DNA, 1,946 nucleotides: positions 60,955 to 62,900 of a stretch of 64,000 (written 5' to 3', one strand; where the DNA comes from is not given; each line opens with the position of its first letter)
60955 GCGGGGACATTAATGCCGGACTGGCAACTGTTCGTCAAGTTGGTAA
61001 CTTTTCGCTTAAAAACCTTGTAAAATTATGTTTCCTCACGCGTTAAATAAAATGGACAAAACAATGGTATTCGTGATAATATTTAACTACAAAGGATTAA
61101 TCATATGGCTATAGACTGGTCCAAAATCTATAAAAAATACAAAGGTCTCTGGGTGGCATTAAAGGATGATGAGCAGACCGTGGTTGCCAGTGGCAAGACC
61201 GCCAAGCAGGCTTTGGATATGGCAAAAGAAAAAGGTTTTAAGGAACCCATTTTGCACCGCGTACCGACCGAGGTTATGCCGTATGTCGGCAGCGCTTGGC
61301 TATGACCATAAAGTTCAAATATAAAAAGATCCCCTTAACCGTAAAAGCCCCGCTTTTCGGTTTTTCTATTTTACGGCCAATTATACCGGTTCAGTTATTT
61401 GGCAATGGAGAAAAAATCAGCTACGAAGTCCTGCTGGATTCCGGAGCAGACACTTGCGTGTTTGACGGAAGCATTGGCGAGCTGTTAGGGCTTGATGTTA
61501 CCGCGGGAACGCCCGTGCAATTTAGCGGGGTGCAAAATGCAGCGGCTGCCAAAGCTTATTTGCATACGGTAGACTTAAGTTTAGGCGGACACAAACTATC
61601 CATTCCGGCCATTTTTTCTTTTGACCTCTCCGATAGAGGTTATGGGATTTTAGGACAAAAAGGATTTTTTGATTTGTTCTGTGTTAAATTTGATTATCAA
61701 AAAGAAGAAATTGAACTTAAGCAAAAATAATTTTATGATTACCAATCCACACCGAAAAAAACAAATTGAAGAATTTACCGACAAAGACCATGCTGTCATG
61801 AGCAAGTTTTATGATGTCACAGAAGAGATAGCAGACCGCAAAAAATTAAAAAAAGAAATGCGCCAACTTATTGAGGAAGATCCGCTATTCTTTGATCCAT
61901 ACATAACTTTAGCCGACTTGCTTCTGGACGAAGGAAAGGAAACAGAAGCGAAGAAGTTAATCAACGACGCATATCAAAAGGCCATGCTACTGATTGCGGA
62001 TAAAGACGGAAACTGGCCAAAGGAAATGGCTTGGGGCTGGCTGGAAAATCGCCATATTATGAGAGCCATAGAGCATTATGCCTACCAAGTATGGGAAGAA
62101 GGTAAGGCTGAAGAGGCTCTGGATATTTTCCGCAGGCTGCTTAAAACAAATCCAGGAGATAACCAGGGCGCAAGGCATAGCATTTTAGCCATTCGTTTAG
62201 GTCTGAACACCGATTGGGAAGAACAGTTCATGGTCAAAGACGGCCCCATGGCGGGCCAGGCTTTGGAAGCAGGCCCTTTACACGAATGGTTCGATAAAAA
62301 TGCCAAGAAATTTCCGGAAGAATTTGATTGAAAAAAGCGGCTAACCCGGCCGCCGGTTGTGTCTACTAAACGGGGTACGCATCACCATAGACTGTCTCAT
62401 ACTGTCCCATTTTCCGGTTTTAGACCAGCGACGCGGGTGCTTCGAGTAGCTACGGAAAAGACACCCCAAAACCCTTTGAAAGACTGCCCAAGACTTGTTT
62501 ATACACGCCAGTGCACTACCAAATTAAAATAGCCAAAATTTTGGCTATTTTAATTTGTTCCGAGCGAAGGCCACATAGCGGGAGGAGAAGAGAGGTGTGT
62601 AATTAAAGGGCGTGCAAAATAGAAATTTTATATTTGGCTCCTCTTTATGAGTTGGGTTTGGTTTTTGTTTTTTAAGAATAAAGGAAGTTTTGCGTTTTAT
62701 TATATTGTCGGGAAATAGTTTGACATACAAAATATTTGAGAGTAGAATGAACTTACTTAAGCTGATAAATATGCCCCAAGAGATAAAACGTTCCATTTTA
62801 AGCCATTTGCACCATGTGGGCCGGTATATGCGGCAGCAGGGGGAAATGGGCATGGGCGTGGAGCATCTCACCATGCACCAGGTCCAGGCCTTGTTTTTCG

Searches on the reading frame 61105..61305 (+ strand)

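Call 25: search_protein_families(library=pfam, proteins=[window:61105-61305:+], max_evalue=0.001)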
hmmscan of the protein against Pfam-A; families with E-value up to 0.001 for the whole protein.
window:61105-61305:+ (66 aa): 1 family
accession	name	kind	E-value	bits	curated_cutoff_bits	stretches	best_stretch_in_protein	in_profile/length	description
PF18929.5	DUF5678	-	1.7e-09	37.8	23.2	1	8-55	2-48/49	Family of unknown function (DUF5678)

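Call 66: search_protein_families(library=phrogs, proteins=[window:61105-61305:+], max_evalue=0.01)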
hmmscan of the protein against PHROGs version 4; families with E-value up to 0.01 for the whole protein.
window:61105-61305:+ (66 aa): 0 families

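Call 67: search_protein_families(library=padloc, proteins=[window:61105-61305:+], max_evalue=0.01)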
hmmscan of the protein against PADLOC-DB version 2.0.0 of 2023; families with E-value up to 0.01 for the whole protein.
window:61105-61305:+ (66 aa): 0 families

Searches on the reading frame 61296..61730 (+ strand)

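Call 25: search_protein_families(library=pfam, proteins=[window:61296-61730:+], max_evalue=0.001)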
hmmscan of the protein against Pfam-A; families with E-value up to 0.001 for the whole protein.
window:61296-61730:+ (144 aa): 1 family
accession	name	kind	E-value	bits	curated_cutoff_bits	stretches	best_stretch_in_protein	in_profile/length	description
PF13650.11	Asp_protease_2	-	1.5e-08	35.6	24.3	1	37-121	6-88/90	Aspartyl protease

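Call 66: search_protein_families(library=phrogs, proteins=[window:61296-61730:+], max_evalue=0.01)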
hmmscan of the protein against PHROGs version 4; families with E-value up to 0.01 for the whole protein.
window:61296-61730:+ (144 aa): 0 families

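Call 67: search_protein_families(library=padloc, proteins=[window:61296-61730:+], max_evalue=0.01)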
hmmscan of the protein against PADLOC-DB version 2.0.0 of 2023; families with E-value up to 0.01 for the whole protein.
window:61296-61730:+ (144 aa): 1 family
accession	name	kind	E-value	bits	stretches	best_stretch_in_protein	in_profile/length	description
PDLC04692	PDC-M52B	-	0.00014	19.5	1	10-137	5-130/139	-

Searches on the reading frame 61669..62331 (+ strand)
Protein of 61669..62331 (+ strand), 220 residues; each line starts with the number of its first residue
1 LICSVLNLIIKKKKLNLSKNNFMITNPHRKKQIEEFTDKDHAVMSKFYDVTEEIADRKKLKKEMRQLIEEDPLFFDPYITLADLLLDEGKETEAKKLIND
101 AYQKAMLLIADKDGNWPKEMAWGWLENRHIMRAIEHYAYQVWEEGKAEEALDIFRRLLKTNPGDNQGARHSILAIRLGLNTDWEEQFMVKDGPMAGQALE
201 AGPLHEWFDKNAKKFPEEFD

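Call 25: search_protein_families(library=pfam, proteins=[window:61669-62331:+], max_evalue=0.001)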
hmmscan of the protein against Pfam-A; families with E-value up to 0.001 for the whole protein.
window:61669-62331:+ (220 aa): 2 families
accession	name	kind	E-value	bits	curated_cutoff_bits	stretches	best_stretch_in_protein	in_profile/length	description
PF14559.12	TPR_19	-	3.4e-06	27.7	25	0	64-100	14-50/68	Tetratricopeptide repeat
PF13428.12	TPR_14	-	4.3e-06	27.3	23.5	0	135-166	5-36/44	Tetratricopeptide repeat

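Call 66: search_protein_families(library=phrogs, proteins=[window:61669-62331:+], max_evalue=0.01)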
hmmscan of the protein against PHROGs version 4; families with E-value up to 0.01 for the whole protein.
window:61669-62331:+ (220 aa): 0 families

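Call 67: search_protein_families(library=padloc, proteins=[window:61669-62331:+], max_evalue=0.01)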
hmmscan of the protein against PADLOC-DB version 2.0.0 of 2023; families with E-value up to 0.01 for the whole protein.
window:61669-62331:+ (220 aa): 0 families

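Call 74: find_encoding_contigs(protein=window:61735-62331:+, flank=10000, max_places=3)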
Protein window:61735-62331:+ (198 aa): 1 contig read that carries it; 1 place shown.
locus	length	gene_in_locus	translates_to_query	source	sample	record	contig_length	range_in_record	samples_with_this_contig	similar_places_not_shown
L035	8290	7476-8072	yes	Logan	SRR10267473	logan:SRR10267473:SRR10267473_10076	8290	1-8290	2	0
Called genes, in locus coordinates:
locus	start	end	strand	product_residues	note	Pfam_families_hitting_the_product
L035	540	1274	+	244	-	-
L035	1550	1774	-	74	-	-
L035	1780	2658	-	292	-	-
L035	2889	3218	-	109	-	PF07883:Cupin_2, PF05899:Cupin_3 (weak)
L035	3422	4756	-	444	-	PF00239:Resolvase, PF07508:Recombinase, PF13408:Zn_ribbon_recom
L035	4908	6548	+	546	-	PF02810:SEC-C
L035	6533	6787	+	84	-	-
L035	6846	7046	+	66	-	PF18929:DUF5678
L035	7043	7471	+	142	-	PF13650:Asp_protease_2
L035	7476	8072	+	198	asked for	PF13428:TPR_14 (faint), PF14559:TPR_19 (faint)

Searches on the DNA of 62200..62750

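Call 96: search_rna_families(source=window, start=62200, end=62750, threshold=evalue, max_evalue=1, show_alignments=1)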
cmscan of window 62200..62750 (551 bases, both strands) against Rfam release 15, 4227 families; matches with E-value up to 1: 2.
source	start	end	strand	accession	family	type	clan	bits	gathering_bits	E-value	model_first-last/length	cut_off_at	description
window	62519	62556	-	RF03589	mir-5583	Gene; miRNA;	-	37.7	80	7.4e-05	1-59/59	no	mir-5583 microRNA precursor family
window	62521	62556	-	RF04134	MIR7504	Gene; miRNA;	-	21.9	83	0.26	1-124/124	no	MIR7504 microRNA precursor family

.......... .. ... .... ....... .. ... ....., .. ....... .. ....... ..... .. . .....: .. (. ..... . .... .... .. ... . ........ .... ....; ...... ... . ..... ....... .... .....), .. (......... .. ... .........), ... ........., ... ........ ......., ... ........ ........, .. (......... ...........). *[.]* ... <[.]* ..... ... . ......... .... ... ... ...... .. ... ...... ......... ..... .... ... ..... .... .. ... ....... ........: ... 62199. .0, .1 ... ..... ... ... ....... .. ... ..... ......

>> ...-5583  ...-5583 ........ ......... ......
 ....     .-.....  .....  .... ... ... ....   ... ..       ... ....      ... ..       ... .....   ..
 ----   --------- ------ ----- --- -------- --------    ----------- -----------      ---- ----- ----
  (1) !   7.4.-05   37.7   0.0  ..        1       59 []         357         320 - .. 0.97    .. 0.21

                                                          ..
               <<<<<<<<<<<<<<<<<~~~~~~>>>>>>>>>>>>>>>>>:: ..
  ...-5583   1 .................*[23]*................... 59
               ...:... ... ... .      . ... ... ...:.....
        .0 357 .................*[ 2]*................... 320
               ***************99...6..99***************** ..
